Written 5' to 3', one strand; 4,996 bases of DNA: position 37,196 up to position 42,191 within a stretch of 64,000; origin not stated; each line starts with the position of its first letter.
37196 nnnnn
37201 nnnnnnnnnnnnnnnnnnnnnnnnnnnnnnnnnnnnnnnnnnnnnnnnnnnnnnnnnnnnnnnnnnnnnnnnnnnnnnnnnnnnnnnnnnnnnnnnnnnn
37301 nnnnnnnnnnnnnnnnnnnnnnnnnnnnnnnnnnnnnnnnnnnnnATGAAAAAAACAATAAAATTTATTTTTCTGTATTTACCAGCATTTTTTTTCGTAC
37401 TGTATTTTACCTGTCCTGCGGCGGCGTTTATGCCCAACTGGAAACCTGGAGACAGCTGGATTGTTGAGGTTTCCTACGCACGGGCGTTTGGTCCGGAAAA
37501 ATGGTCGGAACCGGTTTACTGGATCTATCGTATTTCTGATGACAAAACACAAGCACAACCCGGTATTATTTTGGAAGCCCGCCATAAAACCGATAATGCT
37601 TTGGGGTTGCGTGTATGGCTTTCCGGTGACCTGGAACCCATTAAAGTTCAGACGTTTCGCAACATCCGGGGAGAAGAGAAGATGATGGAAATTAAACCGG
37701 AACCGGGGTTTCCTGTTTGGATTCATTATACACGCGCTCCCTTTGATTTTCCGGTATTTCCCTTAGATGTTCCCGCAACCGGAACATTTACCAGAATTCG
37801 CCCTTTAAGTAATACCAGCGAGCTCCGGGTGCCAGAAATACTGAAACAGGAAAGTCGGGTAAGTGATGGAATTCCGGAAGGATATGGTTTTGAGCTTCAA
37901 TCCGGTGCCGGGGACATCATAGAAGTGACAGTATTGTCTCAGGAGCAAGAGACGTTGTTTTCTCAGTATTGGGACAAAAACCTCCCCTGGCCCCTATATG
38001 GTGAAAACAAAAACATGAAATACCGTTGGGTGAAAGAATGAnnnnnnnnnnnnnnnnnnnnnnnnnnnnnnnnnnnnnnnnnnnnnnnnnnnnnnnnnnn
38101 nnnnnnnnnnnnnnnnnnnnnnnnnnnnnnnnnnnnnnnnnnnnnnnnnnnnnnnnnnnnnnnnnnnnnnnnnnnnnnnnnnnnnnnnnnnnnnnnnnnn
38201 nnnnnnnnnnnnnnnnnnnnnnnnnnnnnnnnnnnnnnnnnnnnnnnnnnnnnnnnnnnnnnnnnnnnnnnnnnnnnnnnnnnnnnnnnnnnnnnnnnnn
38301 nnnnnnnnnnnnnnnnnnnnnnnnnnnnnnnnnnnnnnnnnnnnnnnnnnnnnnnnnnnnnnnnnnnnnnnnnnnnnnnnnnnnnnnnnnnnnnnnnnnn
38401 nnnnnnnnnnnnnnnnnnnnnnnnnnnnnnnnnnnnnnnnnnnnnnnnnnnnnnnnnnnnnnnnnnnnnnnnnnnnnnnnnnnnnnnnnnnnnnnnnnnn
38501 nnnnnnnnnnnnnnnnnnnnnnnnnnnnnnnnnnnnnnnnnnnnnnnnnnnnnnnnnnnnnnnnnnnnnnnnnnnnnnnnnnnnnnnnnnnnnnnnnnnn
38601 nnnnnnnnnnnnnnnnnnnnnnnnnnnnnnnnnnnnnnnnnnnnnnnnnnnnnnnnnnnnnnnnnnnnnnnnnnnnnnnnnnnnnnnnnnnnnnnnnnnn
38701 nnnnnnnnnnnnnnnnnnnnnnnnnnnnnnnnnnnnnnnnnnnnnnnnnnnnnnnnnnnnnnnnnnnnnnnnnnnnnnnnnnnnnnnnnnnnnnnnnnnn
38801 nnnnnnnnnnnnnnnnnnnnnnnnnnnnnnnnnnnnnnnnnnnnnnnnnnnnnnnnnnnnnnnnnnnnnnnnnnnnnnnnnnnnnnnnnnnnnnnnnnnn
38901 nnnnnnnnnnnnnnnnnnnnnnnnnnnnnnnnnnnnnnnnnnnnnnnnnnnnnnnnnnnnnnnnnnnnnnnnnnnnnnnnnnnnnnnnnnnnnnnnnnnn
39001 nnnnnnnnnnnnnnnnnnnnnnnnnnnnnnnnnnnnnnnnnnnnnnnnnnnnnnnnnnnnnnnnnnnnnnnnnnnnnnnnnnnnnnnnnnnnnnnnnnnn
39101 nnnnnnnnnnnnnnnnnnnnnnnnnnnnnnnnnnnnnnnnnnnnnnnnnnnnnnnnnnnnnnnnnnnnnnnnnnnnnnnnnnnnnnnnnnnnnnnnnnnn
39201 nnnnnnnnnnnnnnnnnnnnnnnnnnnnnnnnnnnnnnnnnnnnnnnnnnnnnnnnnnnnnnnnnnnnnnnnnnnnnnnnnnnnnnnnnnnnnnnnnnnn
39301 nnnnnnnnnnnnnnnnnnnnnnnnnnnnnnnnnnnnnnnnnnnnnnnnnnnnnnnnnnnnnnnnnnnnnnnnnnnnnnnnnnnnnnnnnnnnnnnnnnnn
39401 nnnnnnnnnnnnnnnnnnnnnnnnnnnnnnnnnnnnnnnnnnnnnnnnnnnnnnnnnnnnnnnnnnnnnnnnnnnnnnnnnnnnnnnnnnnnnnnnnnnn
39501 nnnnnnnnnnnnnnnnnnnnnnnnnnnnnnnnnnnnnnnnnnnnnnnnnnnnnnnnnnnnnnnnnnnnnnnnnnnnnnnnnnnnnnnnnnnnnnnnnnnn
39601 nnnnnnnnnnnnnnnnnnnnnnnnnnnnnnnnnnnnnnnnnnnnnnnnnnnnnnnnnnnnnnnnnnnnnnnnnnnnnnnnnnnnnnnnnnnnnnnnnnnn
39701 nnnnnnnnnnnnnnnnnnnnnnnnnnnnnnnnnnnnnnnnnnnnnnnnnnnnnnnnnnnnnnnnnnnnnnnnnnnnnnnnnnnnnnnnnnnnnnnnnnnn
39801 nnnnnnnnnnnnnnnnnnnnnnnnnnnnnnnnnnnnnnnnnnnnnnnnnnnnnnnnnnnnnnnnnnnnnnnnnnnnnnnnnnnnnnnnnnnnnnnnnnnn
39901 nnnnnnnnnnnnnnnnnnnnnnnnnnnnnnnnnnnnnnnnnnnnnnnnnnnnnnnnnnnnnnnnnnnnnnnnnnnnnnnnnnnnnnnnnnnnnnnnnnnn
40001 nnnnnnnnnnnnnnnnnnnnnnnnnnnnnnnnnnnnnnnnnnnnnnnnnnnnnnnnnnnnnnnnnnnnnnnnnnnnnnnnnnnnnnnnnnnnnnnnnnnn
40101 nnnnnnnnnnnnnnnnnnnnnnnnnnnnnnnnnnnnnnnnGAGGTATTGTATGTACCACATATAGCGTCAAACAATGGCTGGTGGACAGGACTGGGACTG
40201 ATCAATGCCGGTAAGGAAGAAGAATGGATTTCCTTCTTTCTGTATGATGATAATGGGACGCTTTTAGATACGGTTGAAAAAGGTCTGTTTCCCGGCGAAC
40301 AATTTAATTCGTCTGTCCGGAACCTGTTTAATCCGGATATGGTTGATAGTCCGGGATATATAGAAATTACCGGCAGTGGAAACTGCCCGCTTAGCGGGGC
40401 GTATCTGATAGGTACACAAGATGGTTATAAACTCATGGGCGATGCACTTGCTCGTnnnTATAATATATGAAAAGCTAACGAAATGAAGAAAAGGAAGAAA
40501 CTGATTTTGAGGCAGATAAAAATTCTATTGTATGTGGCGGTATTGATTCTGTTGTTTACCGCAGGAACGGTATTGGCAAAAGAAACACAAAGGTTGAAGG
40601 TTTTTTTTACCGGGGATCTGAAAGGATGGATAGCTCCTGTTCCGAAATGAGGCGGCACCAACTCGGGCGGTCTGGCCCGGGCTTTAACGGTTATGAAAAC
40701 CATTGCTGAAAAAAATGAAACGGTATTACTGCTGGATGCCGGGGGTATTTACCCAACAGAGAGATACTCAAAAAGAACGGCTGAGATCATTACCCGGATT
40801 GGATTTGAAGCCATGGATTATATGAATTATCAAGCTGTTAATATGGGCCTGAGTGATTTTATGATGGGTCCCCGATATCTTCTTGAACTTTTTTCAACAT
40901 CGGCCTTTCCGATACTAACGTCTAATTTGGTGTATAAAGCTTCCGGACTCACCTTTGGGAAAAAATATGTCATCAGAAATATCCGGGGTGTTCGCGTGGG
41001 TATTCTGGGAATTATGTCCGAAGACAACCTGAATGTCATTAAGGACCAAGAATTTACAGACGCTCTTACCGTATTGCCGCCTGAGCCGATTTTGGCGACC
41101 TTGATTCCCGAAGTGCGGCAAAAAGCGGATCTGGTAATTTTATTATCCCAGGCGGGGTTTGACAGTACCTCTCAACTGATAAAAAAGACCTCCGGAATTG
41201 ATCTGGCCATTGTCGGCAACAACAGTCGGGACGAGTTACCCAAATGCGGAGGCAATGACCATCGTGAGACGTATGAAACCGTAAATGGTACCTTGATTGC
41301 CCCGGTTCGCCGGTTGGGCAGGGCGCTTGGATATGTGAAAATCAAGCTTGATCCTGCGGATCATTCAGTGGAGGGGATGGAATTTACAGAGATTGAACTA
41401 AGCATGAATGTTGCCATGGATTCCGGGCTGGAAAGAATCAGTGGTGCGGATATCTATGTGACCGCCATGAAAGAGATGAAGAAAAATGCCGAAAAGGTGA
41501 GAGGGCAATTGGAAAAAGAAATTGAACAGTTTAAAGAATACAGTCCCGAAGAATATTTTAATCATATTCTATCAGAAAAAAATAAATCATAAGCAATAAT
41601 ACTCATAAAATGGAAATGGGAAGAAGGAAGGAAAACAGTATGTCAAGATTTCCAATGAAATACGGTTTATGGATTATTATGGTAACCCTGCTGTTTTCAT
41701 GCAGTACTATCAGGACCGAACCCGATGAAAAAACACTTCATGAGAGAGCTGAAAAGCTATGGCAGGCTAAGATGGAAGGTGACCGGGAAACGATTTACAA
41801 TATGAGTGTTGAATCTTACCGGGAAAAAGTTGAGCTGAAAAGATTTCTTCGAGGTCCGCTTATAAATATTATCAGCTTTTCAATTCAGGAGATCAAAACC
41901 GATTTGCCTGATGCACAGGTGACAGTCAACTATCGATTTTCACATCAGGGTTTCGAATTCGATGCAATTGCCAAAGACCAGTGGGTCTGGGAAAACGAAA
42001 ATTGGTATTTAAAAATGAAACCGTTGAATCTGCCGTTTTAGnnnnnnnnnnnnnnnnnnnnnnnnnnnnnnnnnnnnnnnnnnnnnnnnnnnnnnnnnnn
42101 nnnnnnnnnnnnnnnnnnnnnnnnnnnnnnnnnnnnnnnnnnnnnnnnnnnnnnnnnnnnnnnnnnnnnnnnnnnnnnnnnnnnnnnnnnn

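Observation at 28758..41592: T2SS-adjacent island of six signal-peptide proteins plus a GT-C/TPR membrane protein: candidate dedicated surface-assembly or secretome module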

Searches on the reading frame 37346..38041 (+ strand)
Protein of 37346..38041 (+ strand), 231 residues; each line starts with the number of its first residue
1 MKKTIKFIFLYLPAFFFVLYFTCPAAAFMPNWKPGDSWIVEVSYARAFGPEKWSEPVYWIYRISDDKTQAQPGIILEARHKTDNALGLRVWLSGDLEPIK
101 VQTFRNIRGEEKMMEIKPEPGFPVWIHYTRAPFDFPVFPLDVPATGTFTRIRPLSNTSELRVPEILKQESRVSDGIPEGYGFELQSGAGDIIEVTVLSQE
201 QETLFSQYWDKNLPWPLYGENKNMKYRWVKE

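Call 4: search_protein_families(library=pfam, proteins=[window:37346-38041:+], max_evalue=0.01)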
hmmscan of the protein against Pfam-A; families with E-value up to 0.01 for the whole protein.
window:37346-38041:+ (231 aa): 0 families

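Call 30: search_protein_families(library=ncbifam, proteins=[window:37346-38041:+], max_evalue=0.01)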
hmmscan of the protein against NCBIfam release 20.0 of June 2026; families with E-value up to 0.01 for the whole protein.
window:37346-38041:+ (231 aa): 0 families

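Call 81: search_solved_structures(query=A4, max_evalue=10)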
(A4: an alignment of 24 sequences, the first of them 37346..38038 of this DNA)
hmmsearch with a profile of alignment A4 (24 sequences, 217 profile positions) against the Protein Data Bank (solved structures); distinct sequences matched with E-value up to 10: 2.
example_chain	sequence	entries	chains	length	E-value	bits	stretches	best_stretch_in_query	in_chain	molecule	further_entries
7umj_AA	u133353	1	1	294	0.049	16.2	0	62-115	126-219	Lectin SfL-1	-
4fbr_A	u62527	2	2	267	0.19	14.3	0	61-86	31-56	Myxobacterial hemagglutinin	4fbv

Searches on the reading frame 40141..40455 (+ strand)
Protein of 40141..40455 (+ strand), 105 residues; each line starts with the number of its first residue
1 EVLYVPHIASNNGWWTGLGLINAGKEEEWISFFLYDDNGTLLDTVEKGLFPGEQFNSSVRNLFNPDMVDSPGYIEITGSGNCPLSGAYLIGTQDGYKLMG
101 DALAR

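Call 99: search_protein_representatives(alignment_id=A7)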
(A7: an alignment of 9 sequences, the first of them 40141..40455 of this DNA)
Query: 9 sequences, 106 profile positions. Proteins with E-value up to 0.001 (for the whole library): 7946; up to 1e-10: 3214; up to 1e-30: 613. The best 150 are listed.
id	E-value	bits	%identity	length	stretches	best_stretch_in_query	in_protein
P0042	6.2e-121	412.1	-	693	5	2-105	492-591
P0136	9.0e-76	266.9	-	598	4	2-98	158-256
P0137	7.0e-74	260.8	-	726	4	2-101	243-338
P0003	6.3e-70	248.1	-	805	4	2-101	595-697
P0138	3.4e-68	242.5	-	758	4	2-104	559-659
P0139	6.1e-67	238.5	-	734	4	2-100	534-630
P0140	1.0e-66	237.7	-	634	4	3-97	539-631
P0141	2.1e-66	236.8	-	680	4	2-94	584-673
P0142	1.8e-65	233.7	-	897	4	2-97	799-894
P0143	1.1e-64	231.3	-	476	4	2-103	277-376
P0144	2.6e-64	230.0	-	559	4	3-97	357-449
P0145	4.1e-64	229.4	-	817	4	2-104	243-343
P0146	1.6e-63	227.5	-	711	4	3-101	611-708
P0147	3.1e-63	226.6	-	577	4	2-96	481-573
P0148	5.7e-63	225.7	-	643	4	2-96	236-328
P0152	6.3e-62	222.3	-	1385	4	2-96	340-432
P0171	4.7e-60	216.3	-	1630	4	2-101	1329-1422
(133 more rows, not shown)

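Call 101: search_protein_families(library=pfam, alignment_id=A9, max_evalue=0.0001)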
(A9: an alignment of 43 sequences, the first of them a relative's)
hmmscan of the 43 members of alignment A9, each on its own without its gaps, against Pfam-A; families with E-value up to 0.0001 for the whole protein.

A. member 1, P0136 (598 aa): 0 families

B. families by the number of members that match (of 43 scanned): 73 families (the first 25 are shown)
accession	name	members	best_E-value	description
PF18986.5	DUF5719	5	5.3e-08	Family of unknown function (DUF5719)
PF07705.17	CARDB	4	1.7e-14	CARDB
PF13620.12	CarboxypepD_reg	4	1.8e-13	Carboxypeptidase regulatory-like domain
PF18998.6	Flg_new_2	3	2.2e-67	Divergent InlB B-repeat domain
PF13004.13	BACON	3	1.8e-06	Putative binding domain, N-terminal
PF08309.17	LVIVD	2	2.4e-88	LVIVD repeat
PF00082.27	Peptidase_S8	2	4.3e-44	Subtilase family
PF00560.39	LRR_1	2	9.1e-29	Leucine Rich Repeat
PF13855.12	LRR_8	2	1.4e-28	Leucine rich repeat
PF00722.28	Glyco_hydro_16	2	8.5e-24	Glycosyl hydrolases family 16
PF12799.13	LRR_4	2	1.6e-21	Leucine Rich repeats (2 copies)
PF00112.29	Peptidase_C1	2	4e-18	Papain family cysteine protease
PF09479.16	Flg_new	2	1.3e-17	Listeria-Bacteroides repeat domain (List_Bact_rpt)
PF09826.15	Beta_propel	2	6.9e-16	Beta propeller domain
PF13688.12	Reprolysin_5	2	2.6e-13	Metallo-peptidase family M12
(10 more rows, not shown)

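Call 120: find_encoding_contigs(protein=P0152, flank=10000, max_places=2)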
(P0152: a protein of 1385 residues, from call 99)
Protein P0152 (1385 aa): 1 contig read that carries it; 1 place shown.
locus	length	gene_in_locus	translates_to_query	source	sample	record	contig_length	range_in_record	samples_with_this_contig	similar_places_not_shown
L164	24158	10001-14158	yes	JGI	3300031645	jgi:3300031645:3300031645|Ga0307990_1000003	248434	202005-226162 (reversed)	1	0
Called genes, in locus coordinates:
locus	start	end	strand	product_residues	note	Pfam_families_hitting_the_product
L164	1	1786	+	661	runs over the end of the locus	PF19202:DUF5874 (weak)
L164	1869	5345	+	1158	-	PF25778:DUF7948, PF06739:SBBP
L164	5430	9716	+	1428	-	PF07661:MORN_2 (faint), PF09134:Invasin_D3, PF02369:Big_1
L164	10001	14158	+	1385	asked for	PF02369:Big_1, PF09134:Invasin_D3, PF07661:MORN_2 (faint)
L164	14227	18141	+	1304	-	-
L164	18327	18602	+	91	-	-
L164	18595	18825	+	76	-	PF20007:fvmRadSAM-pep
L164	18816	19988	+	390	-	-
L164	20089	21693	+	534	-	PF17203:sCache_3_2, PF00672:HAMP, PF13487:HD_5, PF01966:HD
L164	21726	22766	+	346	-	PF13428:TPR_14 (faint), PF00515:TPR_1 (faint), PF07719:TPR_2 (faint), PF13432:TPR_16 (faint), PF14559:TPR_19 (faint)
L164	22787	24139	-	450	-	PF00919:UPF0004, PF04055:Radical_SAM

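Call 121: find_encoding_contigs(protein=P0171, flank=10000, max_places=2)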
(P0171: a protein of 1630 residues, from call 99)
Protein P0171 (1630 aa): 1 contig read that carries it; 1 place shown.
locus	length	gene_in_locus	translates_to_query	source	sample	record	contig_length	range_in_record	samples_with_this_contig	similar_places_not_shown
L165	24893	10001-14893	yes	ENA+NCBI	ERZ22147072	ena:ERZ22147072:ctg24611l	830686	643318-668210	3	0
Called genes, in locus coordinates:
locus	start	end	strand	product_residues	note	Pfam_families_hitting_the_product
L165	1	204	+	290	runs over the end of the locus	PF00376:MerR, PF13411:MerR_1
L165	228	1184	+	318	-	PF04463:2-thiour_desulf, PF08349:DUF1722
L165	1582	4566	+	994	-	PF00989:PAS (weak), PF08447:PAS_3, PF08448:PAS_4 (weak), PF13426:PAS_9, PF00989:PAS, PF13426:PAS_9, PF00990:GGDEF, PF00563:EAL, +2 more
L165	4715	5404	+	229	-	-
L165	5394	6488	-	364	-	PF01139:RtcB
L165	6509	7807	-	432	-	PF03349:Toluene_X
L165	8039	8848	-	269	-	PF01914:MarC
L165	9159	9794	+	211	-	PF07484:Collar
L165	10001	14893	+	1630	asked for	PF09479:Flg_new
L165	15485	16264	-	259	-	PF00005:ABC_tran, PF02463:SMC_N (faint), PF13175:AAA_15 (faint), PF13304:AAA_21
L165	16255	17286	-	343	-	PF01032:FecCD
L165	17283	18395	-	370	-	PF01497:Peripla_BP_2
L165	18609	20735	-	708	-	PF07715:Plug, PF00593:TonB_dep_Rec_b-barrel, PF14905:OMP_b-brl_3 (weak)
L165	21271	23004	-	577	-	PF19576:Acyltransf_2, PF13444:Acetyltransf_5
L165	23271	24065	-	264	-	PF07589:PEP_exosort_dom (weak)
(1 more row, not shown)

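Call 123: search_solved_structures(query=A7, max_evalue=10)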
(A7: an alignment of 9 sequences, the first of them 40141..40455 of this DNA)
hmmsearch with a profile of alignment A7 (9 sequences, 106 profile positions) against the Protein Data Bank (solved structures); distinct sequences matched with E-value up to 10: 49.
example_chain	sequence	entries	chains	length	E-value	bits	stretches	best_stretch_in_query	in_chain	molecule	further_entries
7cn8_A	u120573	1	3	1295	0.046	17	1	9-60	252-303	Glycoprotein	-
8wmd_A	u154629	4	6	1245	0.29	14.4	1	5-58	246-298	Spike glycoprotein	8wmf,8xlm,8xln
8ios_A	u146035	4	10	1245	0.29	14.4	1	5-58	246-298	Spike glycoprotein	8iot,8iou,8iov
8jyk_A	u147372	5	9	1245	0.29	14.4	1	5-58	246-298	Spike glycoprotein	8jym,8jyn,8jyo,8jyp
9bll_T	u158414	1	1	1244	0.29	14.4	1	5-58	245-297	Spike glycoprotein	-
8tyo_A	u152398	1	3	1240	0.3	14.4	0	8-58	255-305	Spike glycoprotein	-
8tyl_A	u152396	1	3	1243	0.31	14.3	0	8-58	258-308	Spike glycoprotein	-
7q0i_D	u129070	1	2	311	0.47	13.7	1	8-61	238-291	Spike protein S1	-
4k3u_A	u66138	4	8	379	0.66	13.3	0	7-59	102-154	GDSL-like Lipase/Acylhydrolase family protein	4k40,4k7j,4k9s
7kmk_A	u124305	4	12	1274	0.68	13.2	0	8-58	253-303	Spike glycoprotein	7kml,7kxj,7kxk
8thf_A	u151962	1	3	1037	0.7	13.2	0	8-58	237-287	Spike protein S1,Spike glycoprotein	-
9k6z_A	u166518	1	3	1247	0.81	13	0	8-58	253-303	Spike glycoprotein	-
3vdz_A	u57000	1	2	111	0.82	13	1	71-102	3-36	Ubiquitin-40S ribosomal protein S27a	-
9pw4_A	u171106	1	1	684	0.95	12.7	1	8-58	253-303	Spike protein S1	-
8via_D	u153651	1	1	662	0.98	12.7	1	8-58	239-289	Spike protein S1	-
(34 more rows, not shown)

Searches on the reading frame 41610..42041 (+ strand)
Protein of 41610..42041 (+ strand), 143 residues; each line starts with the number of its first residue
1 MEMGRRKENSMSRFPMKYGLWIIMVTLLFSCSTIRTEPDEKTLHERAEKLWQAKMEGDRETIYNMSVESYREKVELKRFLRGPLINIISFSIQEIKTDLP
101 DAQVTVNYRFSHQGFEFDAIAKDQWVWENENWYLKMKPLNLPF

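Call 4: search_protein_families(library=pfam, proteins=[window:41610-42041:+], max_evalue=0.01)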
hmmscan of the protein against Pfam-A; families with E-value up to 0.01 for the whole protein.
window:41610-42041:+ (143 aa): 0 families

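Call 30: search_protein_families(library=ncbifam, proteins=[window:41610-42041:+], max_evalue=0.01)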
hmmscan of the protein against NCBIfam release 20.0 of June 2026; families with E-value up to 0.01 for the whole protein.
window:41610-42041:+ (143 aa): 0 families

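Call 122: search_solved_structures(query=A6, max_evalue=10)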
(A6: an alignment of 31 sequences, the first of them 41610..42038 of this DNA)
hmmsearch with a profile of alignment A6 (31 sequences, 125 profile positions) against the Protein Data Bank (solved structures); distinct sequences matched with E-value up to 10: 5.
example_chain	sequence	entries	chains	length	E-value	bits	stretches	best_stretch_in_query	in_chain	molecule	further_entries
7bn9_A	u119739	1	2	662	0.035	17.5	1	29-82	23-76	Penicillin-binding protein 3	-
3qqq_A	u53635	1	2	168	0.36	14.2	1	25-59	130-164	Non-symbiotic hemoglobin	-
7qca_SB0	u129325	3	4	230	0.97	12.8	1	51-90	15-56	eS1 SB0 | eS1 | 40S ribosomal protein S1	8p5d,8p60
1q6h_A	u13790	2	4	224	1.8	11.9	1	21-104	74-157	FKBP-type peptidyl-prolyl cis-trans isomerase fkpA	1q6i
1q6u_A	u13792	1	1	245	2.1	11.7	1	21-104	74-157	FKBP-type peptidyl-prolyl cis-trans isomerase fkpA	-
